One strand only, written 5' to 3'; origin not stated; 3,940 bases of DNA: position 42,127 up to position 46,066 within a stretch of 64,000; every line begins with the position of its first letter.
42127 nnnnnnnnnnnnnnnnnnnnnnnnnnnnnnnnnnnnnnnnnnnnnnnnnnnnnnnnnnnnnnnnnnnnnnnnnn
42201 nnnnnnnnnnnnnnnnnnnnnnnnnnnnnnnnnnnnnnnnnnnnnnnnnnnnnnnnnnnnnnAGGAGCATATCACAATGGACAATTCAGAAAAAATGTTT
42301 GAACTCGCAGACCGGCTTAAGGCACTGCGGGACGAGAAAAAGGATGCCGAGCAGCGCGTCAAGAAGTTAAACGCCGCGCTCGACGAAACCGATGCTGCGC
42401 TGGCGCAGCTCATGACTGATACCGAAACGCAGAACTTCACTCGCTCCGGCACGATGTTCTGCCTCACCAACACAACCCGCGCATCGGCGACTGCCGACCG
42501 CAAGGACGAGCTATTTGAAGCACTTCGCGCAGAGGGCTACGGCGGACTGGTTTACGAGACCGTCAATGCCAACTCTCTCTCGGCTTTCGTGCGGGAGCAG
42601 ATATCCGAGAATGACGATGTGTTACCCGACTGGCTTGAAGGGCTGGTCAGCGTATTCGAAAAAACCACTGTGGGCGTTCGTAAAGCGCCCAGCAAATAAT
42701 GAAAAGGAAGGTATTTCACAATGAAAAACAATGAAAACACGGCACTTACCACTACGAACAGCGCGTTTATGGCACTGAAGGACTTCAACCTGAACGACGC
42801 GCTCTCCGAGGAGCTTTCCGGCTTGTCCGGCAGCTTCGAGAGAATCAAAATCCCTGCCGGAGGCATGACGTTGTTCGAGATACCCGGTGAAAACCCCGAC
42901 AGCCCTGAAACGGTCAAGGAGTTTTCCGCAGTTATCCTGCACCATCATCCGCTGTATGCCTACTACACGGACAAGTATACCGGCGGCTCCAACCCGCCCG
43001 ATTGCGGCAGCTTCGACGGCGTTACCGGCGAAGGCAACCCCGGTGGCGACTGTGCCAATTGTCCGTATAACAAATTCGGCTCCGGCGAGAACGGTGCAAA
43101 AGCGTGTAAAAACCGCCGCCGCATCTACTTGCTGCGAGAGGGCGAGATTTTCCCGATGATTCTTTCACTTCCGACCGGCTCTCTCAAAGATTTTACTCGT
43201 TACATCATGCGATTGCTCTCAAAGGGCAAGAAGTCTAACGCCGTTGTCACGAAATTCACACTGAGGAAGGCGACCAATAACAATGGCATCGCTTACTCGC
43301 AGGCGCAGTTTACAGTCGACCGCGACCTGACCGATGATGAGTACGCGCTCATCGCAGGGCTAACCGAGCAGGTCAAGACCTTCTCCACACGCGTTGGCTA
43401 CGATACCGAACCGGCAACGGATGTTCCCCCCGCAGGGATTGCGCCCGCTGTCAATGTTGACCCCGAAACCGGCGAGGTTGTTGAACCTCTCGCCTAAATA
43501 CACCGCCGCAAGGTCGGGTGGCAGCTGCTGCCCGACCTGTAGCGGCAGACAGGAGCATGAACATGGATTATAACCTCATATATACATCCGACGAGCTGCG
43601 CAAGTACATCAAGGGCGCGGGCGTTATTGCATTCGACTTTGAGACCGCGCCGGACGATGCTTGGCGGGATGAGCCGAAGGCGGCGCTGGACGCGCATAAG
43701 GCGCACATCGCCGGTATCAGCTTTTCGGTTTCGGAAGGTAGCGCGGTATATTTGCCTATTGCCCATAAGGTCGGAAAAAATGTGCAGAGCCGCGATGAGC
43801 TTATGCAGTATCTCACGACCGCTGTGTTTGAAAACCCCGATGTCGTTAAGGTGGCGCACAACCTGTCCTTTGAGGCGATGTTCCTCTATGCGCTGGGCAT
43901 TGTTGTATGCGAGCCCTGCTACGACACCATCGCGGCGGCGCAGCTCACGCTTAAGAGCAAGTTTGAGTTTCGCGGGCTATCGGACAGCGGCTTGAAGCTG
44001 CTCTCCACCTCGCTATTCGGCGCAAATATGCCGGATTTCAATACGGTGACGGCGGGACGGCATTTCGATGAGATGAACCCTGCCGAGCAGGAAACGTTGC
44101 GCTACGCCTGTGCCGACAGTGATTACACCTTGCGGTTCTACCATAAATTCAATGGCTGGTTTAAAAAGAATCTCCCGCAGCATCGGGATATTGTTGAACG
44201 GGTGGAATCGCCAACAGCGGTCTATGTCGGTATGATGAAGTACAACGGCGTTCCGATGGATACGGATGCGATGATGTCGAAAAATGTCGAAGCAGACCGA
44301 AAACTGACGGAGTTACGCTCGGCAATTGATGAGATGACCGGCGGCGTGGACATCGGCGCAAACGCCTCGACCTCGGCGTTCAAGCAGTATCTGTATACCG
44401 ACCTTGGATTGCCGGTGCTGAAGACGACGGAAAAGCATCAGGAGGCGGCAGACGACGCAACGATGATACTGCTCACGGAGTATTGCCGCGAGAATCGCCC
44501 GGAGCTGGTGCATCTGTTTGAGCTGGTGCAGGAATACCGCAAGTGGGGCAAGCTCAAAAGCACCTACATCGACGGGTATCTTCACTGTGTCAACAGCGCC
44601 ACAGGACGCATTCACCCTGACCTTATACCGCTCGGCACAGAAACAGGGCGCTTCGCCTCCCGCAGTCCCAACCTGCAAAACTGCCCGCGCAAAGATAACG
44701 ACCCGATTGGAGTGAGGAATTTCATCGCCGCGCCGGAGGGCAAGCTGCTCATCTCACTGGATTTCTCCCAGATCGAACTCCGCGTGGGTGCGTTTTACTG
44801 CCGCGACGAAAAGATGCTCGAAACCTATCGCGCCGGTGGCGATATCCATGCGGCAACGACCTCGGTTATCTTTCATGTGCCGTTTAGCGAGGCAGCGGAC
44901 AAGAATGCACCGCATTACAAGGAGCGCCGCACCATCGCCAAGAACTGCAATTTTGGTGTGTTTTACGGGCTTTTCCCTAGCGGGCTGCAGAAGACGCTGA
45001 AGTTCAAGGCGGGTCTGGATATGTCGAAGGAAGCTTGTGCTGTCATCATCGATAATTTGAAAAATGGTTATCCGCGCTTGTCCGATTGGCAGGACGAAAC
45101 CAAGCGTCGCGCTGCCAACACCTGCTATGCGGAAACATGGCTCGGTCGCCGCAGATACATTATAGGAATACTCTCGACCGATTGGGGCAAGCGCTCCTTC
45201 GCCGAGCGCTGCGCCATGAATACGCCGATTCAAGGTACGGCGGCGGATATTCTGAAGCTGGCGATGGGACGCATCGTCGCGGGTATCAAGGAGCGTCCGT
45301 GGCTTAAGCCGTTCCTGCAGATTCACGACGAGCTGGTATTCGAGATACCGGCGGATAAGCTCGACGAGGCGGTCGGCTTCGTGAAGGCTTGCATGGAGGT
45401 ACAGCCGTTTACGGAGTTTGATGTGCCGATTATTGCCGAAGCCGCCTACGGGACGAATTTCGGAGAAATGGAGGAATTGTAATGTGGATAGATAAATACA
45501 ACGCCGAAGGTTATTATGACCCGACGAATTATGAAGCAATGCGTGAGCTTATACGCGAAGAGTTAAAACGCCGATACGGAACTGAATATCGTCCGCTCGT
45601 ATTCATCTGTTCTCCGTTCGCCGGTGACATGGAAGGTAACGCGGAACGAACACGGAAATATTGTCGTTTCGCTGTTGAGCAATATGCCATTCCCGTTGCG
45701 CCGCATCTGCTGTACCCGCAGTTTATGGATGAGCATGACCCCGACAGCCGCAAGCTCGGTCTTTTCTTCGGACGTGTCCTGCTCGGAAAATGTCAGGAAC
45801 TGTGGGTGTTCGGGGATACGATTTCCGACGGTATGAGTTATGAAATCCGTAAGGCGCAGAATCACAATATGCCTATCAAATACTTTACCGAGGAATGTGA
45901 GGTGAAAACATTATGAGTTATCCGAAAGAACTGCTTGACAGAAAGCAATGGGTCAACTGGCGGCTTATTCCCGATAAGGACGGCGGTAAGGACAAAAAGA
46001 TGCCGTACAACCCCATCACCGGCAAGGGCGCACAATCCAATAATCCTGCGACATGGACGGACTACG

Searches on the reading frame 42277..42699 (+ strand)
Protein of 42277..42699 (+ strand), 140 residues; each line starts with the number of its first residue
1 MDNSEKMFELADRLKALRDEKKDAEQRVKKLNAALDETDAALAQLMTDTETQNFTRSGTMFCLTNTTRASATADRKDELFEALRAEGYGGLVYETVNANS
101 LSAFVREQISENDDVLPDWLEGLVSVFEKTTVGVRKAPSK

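Call 7: search_protein_families(library=pfam, proteins=[window:42277-42699:+], max_evalue=0.01)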
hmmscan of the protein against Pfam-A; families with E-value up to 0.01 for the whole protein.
window:42277-42699:+ (140 aa): 2 families
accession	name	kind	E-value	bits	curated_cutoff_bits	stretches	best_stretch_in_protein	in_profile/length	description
PF23984.1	DUF7307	-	2e-47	160.8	27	1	6-136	1-129/129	Pam3 gp33-like protein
PF16526.10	CLZ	-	0.0078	17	26.7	0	13-52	18-57/71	C-terminal leucine zipper domain of cyclic nucleotide-gated channels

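Call 35: find_related_loci(query=window:42277-42696:+, collection=viral_contigs, flank=10000)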
Query window:42277-42696:+ (140 aa) in viral_contigs; peptide patterns used: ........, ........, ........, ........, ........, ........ (x = any residue, [..] = any of these).
79 stretches matched a pattern; 62 encode a relative of the query (tblastn E <= 1e-3); 60 distinct loci.
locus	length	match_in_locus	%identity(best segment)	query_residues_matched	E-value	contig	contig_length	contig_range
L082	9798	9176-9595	99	1-140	5e-90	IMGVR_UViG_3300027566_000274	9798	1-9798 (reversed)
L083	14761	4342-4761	98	1-140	2e-89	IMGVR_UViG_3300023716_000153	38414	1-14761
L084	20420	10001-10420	96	1-140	3e-87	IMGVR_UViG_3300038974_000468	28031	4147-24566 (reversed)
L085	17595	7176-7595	96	1-140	2e-87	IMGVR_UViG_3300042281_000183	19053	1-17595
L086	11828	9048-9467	94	1-140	1e-85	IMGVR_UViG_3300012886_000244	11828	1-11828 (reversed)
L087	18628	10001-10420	94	1-140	2e-85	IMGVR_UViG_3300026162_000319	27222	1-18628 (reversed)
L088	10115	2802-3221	94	1-140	2e-85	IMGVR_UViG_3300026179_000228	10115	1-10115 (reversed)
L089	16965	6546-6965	91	1-140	8e-85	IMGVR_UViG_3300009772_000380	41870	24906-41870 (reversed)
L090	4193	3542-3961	87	1-140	2e-79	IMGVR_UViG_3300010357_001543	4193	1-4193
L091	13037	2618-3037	87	1-140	3e-79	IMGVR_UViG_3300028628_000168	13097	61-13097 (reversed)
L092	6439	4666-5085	86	1-140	1e-78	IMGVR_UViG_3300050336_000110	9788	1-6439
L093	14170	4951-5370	86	1-140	1e-78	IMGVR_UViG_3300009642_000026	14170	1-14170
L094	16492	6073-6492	86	1-140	1e-78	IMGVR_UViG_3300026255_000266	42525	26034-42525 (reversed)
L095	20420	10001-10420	85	1-140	3e-78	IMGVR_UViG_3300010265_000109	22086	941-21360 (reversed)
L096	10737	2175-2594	84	1-140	6e-77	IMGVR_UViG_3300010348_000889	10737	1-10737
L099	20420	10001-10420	81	1-140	1e-74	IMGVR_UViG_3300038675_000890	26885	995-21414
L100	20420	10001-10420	95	1-140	9e-86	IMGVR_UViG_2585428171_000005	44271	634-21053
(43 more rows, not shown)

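Call 41: search_protein_families(library=pfam, proteins=[L100:2726-3787:-, L100:2434-2937:-, L100:1032-2408:-, L100:308-1048:-, L084:2479-5058:-, L084:5980-6702:+, L087:188-3481:-, L087:3703-5526:-, L087:5970-6974:-, L087:5534-5986:-], max_evalue=0.001)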
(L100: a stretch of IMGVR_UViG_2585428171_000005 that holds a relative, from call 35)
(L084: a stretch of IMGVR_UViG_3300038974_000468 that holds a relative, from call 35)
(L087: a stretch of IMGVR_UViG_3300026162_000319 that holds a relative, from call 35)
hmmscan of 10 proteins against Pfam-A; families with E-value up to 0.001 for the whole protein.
L100:2726-3787:- (353 aa): 0 families

L100:2434-2937:- (167 aa): 0 families

L100:1032-2408:- (458 aa): 1 family
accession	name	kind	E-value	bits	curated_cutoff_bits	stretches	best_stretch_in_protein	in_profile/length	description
PF22483.2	Mu-transpos_C_2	-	3.7e-11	43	27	1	265-337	1-73/73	Mu transposase, C-terminal domain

L100:308-1048:- (246 aa): 7 families
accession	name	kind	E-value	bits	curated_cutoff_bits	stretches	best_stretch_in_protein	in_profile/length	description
PF01695.23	IstB_IS21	-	1.6e-62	211.6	24.1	1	13-240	4-236/238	IstB-like ATP binding protein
PF00308.24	Bac_DnaA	-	1.3e-10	42.2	23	1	99-203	37-144/162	Bacterial DnaA ATPAse domain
PF00004.35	AAA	-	4.9e-05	24.2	21.2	1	99-169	1-69/131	ATPase family associated with various cellular activities (AAA)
PF13401.12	AAA_22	-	7.6e-05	23.5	27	0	97-135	6-44/130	AAA domain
PF20720.3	nSTAND3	-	0.00016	21.9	27.2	1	83-142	4-63/155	Novel STAND NTPase 3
PF02562.22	PhoH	-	0.00026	21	27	1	86-128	12-51/205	PhoH-like protein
PF05496.18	RuvB_N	-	0.00042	20.5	27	1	97-186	34-111/159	Holliday junction DNA helicase RuvB P-loop domain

L084:2479-5058:- (859 aa): 3 families
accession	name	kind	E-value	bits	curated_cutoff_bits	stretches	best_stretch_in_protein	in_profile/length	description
PF02384.22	N6_Mtase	-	9.1e-45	153.7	20.4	1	172-494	3-285/311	N-6 DNA Methylase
PF12161.14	HsdM_N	-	9.3e-18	65.6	24.5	1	9-146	1-135/135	HsdM N-terminal domain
PF01420.25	Methylase_S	-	1.6e-05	25.7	22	1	738-792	99-150/168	Type I restriction modification DNA specificity domain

L084:5980-6702:+ (240 aa): 1 family
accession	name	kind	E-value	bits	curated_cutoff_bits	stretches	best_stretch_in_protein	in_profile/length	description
PF06114.19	Peptidase_M78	-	0.00013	22.2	22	0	108-215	43-116/123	IrrE N-terminal-like domain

L087:188-3481:- (1097 aa): 4 families
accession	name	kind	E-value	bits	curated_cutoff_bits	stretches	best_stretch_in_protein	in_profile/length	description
PF00271.37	Helicase_C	-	5.9e-15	55.9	23.5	1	718-847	10-110/110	Helicase conserved C-terminal domain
PF00176.29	SNF2-rel_dom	-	1.3e-10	41.3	24.9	1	275-434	6-171/290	SNF2-related domain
PF04851.21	ResIII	-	2.7e-08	34.3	22.5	1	265-322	3-63/164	Type III restriction enzyme, res subunit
PF00270.35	DEAD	-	4.1e-05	23.8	26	0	277-427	7-161/167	DEAD/DEAH box helicase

L087:3703-5526:- (607 aa): 1 family
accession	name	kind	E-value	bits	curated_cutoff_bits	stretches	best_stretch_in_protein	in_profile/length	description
PF13476.12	AAA_23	-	2.3e-07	32.1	27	1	19-266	13-199/201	AAA domain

L087:5970-6974:- (334 aa): 1 family
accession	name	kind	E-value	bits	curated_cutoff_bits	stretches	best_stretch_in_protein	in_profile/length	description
PF20282.3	CTD6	-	1.5e-34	119.6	26.4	1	195-329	1-130/130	C-terminal domain 6 of the ABC-three component (ABC-3C) systems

L087:5534-5986:- (150 aa): 1 family
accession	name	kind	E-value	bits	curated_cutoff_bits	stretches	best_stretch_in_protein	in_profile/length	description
PF20288.3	MC2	-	6.5e-41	140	26.9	1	7-149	1-144/145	ABC-three component (ABC-3C) system Middle Component 2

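Call 50: search_protein_families(library=pfam, proteins=[L099:2033-5248:-], max_evalue=0.001)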
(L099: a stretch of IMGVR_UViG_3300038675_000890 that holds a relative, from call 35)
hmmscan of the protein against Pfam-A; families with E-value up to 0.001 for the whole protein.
L099:2033-5248:- (1071 aa): 1 family
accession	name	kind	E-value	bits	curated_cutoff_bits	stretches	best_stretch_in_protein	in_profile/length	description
PF01555.25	N6_N4_Mtase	-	7.2e-25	88.7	26.7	1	502-834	1-215/221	DNA methylase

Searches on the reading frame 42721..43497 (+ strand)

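Call 7: search_protein_families(library=pfam, proteins=[window:42721-43497:+], max_evalue=0.01)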
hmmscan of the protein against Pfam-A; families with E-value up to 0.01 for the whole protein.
window:42721-43497:+ (258 aa): 0 families

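Call 72: search_protein_families(library=phrogs, proteins=[window:42721-43497:+], max_evalue=0.001)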
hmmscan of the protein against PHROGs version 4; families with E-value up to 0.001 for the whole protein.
window:42721-43497:+ (258 aa): 3 families
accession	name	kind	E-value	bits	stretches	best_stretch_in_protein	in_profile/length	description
phrog_23155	-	unknown function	2.7e-84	283.4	1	4-256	5-253/255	-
phrog_27714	-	unknown function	3.1e-10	41.1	1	70-220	87-252/292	-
phrog_5686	-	unknown function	1.5e-06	28.9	1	108-202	137-236/330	-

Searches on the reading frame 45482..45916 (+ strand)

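Call 72: search_protein_families(library=phrogs, proteins=[window:45482-45916:+], max_evalue=0.001)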
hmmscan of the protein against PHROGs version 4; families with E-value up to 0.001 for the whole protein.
window:45482-45916:+ (144 aa): 3 families
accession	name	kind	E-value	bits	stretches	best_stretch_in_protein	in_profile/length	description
phrog_355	-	DNA, RNA and nucleotide metabolism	5.9e-35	121.9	1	1-140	29-177/249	nucleoside 2-deoxyribosyltransferase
phrog_24212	-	unknown function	4.4e-06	27.3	1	38-136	95-200/204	-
phrog_6568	-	unknown function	3.1e-05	24.8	1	5-28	7-30/69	-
